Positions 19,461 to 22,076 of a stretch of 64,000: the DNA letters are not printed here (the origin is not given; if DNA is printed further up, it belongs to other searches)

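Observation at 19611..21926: TPR-AAA+-HTH regulator of the sigma54-activator family that has lost both GAFTGA and the Walker A lysine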

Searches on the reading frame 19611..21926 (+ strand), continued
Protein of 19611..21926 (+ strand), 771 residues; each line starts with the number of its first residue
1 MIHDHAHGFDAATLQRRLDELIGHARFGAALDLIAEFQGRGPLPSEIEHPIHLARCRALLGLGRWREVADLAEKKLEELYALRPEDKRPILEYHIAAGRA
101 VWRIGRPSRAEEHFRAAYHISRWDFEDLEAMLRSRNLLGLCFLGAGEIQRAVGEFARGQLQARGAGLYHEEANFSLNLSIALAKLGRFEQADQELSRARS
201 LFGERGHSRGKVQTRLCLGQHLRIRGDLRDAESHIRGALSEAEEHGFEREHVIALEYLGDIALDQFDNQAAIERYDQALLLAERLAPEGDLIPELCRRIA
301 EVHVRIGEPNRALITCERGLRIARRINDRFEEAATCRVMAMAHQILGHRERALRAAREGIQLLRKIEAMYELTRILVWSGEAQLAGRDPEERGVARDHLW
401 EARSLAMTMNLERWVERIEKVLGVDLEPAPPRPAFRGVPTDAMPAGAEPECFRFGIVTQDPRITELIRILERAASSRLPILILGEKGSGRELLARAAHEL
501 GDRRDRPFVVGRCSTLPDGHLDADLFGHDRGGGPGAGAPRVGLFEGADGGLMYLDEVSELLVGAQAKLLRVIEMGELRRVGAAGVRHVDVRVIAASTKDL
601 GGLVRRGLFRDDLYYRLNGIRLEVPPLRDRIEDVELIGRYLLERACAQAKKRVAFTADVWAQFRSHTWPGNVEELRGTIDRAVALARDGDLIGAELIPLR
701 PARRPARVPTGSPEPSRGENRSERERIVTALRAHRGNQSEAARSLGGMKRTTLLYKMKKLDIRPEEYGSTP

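Call 68: search_protein_families(library=pfam, proteins=[P0121, P0122, P0126, P0134, P0142, P0146], max_evalue=0.0001)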
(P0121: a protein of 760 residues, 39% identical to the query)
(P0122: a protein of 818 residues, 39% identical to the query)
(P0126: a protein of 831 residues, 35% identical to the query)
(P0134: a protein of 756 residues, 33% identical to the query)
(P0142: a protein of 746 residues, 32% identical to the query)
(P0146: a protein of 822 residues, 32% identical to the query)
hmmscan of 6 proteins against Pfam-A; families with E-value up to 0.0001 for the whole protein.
P0121 (760 aa): 12 families
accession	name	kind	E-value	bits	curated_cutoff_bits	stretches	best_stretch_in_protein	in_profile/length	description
PF00158.32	Sigma54_activat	-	1.7e-63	213.7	20.2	1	447-612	2-167/168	Sigma-54 interaction domain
PF14532.12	Sigma54_activ_2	-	1.3e-18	68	25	1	453-617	7-138/138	Sigma-54 interaction domain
PF25601.1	AAA_lid_14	-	1.7e-18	66.6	27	1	618-696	1-79/87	AAA+ ATPase lid domain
PF07719.23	TPR_2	-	1.4e-10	40.8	27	0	246-275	3-32/34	Tetratricopeptide repeat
PF13424.12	TPR_12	-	1.5e-10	41.6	30.1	1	217-274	16-75/77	Tetratricopeptide repeat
PF00515.34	TPR_1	-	6.5e-10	38.9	27.8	0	249-273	6-30/34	Tetratricopeptide repeat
PF02954.25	HTH_8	-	1.5e-08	34.7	22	1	712-748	6-41/42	Bacterial regulatory protein, Fis family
PF13181.12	TPR_8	-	2.5e-06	27.7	25.7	0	289-317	5-33/34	Tetratricopeptide repeat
PF01078.27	Mg_chelatase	-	5.2e-06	26.4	20.3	0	525-568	93-136/207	Magnesium chelatase, subunit ChlI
PF07724.20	AAA_2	-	7.9e-06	26.4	27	1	468-595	4-132/166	AAA domain (Cdc48 subfamily)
PF07728.20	AAA_5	-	1.5e-05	25.4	22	1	469-587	1-122/139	AAA domain (dynein-related subfamily)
PF00004.35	AAA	-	5.3e-05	24.1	21.2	0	470-595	1-119/131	ATPase family associated with various cellular activities (AAA)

P0122 (818 aa): 10 families
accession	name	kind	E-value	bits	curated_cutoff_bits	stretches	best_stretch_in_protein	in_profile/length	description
PF00158.32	Sigma54_activat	-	1.8e-62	210.4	20.2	1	516-673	10-167/168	Sigma-54 interaction domain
PF13424.12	TPR_12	-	5.8e-24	84.5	30.1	3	187-259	3-77/77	Tetratricopeptide repeat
PF25601.1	AAA_lid_14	-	2e-19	69.7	27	1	679-750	1-72/87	AAA+ ATPase lid domain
PF14532.12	Sigma54_activ_2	-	2.5e-19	70.3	25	1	520-678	13-138/138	Sigma-54 interaction domain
PF17874.7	TPR_MalT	-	2.5e-15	57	45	2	276-418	49-191/336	MalT-like TPR region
PF07719.23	TPR_2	-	3.4e-13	49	27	0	309-337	3-31/34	Tetratricopeptide repeat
PF02954.25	HTH_8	-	1.3e-11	44.5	22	1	771-808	6-42/42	Bacterial regulatory protein, Fis family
PF00515.34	TPR_1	-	2.8e-09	36.8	27.8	0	313-336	7-30/34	Tetratricopeptide repeat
PF13176.12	TPR_7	-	2.8e-08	33.7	27.9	0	267-298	1-30/36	Tetratricopeptide repeat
PF07728.20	AAA_5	-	8.9e-08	32.7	22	1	530-630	1-97/139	AAA domain (dynein-related subfamily)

P0126 (831 aa): 13 families
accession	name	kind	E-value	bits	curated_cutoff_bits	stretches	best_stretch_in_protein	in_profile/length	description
PF00158.32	Sigma54_activat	-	9.2e-60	201.6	20.2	1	519-680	5-166/168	Sigma-54 interaction domain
PF13424.12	TPR_12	-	1.2e-30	105.9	30.1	3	150-222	2-76/77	Tetratricopeptide repeat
PF25601.1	AAA_lid_14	-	4.2e-23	81.4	27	1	687-765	1-79/87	AAA+ ATPase lid domain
PF00515.34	TPR_1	-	4.9e-18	64.6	27.8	0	192-219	2-29/34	Tetratricopeptide repeat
PF14532.12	Sigma54_activ_2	-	1.4e-16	61.4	25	1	517-686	2-138/138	Sigma-54 interaction domain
PF07719.23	TPR_2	-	9.7e-16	57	27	0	192-221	2-31/34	Tetratricopeptide repeat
PF17874.7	TPR_MalT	-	2.7e-10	40.5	45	1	283-420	52-189/336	MalT-like TPR region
PF13374.12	TPR_10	-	3.8e-08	33.5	27.5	0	230-260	1-31/42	Tetratricopeptide repeat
PF02954.25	HTH_8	-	9.5e-08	32.1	22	1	777-818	2-42/42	Bacterial regulatory protein, Fis family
PF10602.15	RPN7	-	1.4e-06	28.6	29.6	0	282-419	7-140/174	26S proteasome subunit RPN7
PF07728.20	AAA_5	-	3.5e-06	27.5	22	1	538-656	1-122/139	AAA domain (dynein-related subfamily)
PF13432.12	TPR_16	-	5.2e-06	27.2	32.7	0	286-339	12-59/65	Tetratricopeptide repeat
PF13428.12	TPR_14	-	3.2e-05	24.7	23.5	0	237-261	7-31/44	Tetratricopeptide repeat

P0134 (756 aa): 16 families
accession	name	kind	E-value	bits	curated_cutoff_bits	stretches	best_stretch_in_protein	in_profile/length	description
PF00158.32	Sigma54_activat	-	1.1e-62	211.1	20.2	1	457-615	9-167/168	Sigma-54 interaction domain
PF13424.12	TPR_12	-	1.5e-26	92.8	30.1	3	87-160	2-76/77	Tetratricopeptide repeat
PF14532.12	Sigma54_activ_2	-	9e-21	75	25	1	457-620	8-138/138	Sigma-54 interaction domain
PF25601.1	AAA_lid_14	-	2.5e-18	66.1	27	1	621-697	1-77/87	AAA+ ATPase lid domain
PF00515.34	TPR_1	-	3.1e-17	62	27.8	1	88-118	1-31/34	Tetratricopeptide repeat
PF07719.23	TPR_2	-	3.9e-17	61.3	27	0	88-118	1-31/34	Tetratricopeptide repeat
PF02954.25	HTH_8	-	2.3e-11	43.7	22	1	712-750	2-40/42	Bacterial regulatory protein, Fis family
PF07728.20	AAA_5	-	7.9e-10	39.3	22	1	473-592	2-124/139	AAA domain (dynein-related subfamily)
PF17874.7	TPR_MalT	-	1.1e-09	38.5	45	1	22-206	15-198/336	MalT-like TPR region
PF13374.12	TPR_10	-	2.7e-08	34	27.5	0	89-119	3-33/42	Tetratricopeptide repeat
PF10602.15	RPN7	-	5.1e-08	33.2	29.6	1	129-247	36-153/174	26S proteasome subunit RPN7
PF13176.12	TPR_7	-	2.8e-07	30.5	27.9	0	131-162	1-32/36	Tetratricopeptide repeat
PF13428.12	TPR_14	-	2.1e-06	28.3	23.5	0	94-129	7-42/44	Tetratricopeptide repeat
PF13181.12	TPR_8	-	3.9e-06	27.1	25.7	0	88-115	1-28/34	Tetratricopeptide repeat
PF13432.12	TPR_16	-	3.3e-05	24.7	32.7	0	173-237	1-61/65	Tetratricopeptide repeat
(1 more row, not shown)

P0142 (746 aa): 15 families
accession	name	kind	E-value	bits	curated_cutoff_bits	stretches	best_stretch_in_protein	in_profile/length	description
PF00158.32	Sigma54_activat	-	1.2e-62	210.9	20.2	1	462-614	13-165/168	Sigma-54 interaction domain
PF25601.1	AAA_lid_14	-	2.2e-22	79.1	27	1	622-695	1-75/87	AAA+ ATPase lid domain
PF14532.12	Sigma54_activ_2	-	5.2e-18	66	25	1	459-621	9-138/138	Sigma-54 interaction domain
PF13424.12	TPR_12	-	6.4e-18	65.2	30.1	1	127-196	5-76/77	Tetratricopeptide repeat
PF07719.23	TPR_2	-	7.1e-13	48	27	0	169-196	5-32/34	Tetratricopeptide repeat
PF02954.25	HTH_8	-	1.4e-12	47.5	22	1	703-741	2-40/42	Bacterial regulatory protein, Fis family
PF17874.7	TPR_MalT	-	7.4e-11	42.3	45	2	16-244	52-279/336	MalT-like TPR region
PF07724.20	AAA_2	-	1.9e-08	35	27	1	473-584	5-114/166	AAA domain (Cdc48 subfamily)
PF00515.34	TPR_1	-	4.8e-07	29.8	27.8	0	169-196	5-32/34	Tetratricopeptide repeat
PF13181.12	TPR_8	-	5.3e-07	29.7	25.7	0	84-110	1-27/34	Tetratricopeptide repeat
PF13374.12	TPR_10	-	1.8e-06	28.2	27.5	0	165-197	2-34/42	Tetratricopeptide repeat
PF13176.12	TPR_7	-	9e-06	25.8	27.9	0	169-197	3-31/36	Tetratricopeptide repeat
PF10345.15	Cohesin_load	-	9.4e-06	24.7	25.8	0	27-112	471-556/585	Cohesin loading factor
PF07728.20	AAA_5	-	1.3e-05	25.6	22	1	474-579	2-103/139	AAA domain (dynein-related subfamily)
PF21545.3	T7SS_EccA1_N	-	7.9e-05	22.5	27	0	117-191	160-231/272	T7SS, ESX-1 secretion system protein EccA1, N-terminal domain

P0146 (822 aa): 17 families
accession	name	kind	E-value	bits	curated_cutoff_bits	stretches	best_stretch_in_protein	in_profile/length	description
PF00158.32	Sigma54_activat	-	7.4e-57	192.1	20.2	1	516-681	1-166/168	Sigma-54 interaction domain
PF13424.12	TPR_12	-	5e-34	116.8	30.1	4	150-222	3-76/77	Tetratricopeptide repeat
PF00515.34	TPR_1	-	3.1e-18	65.2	27.8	0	232-258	2-28/34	Tetratricopeptide repeat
PF25601.1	AAA_lid_14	-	2.8e-17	62.8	27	1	688-766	1-79/87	AAA+ ATPase lid domain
PF14532.12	Sigma54_activ_2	-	1.1e-16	61.8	25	1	521-687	5-138/138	Sigma-54 interaction domain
PF07719.23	TPR_2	-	8.4e-14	50.9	27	0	152-179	3-30/34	Tetratricopeptide repeat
PF17874.7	TPR_MalT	-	2.4e-12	47.2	45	1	124-259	54-189/336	MalT-like TPR region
PF13374.12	TPR_10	-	1.9e-11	44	27.5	0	231-263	2-34/42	Tetratricopeptide repeat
PF02954.25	HTH_8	-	4.6e-09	36.3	22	1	786-819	7-40/42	Bacterial regulatory protein, Fis family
PF13432.12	TPR_16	-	8.2e-08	33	32.7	0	157-207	4-47/65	Tetratricopeptide repeat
PF13176.12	TPR_7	-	4.2e-07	30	27.9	0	233-259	1-27/36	Tetratricopeptide repeat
PF10602.15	RPN7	-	6.6e-07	29.6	29.6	0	235-310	40-112/174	26S proteasome subunit RPN7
PF13428.12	TPR_14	-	1e-06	29.3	23.5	0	157-183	8-34/44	Tetratricopeptide repeat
PF13181.12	TPR_8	-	3.3e-06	27.3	25.7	0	151-177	2-28/34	Tetratricopeptide repeat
PF24885.1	TPR_NPHP3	-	3.4e-06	27.1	100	0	130-259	79-211/239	Nephrocystin-3 TPR domain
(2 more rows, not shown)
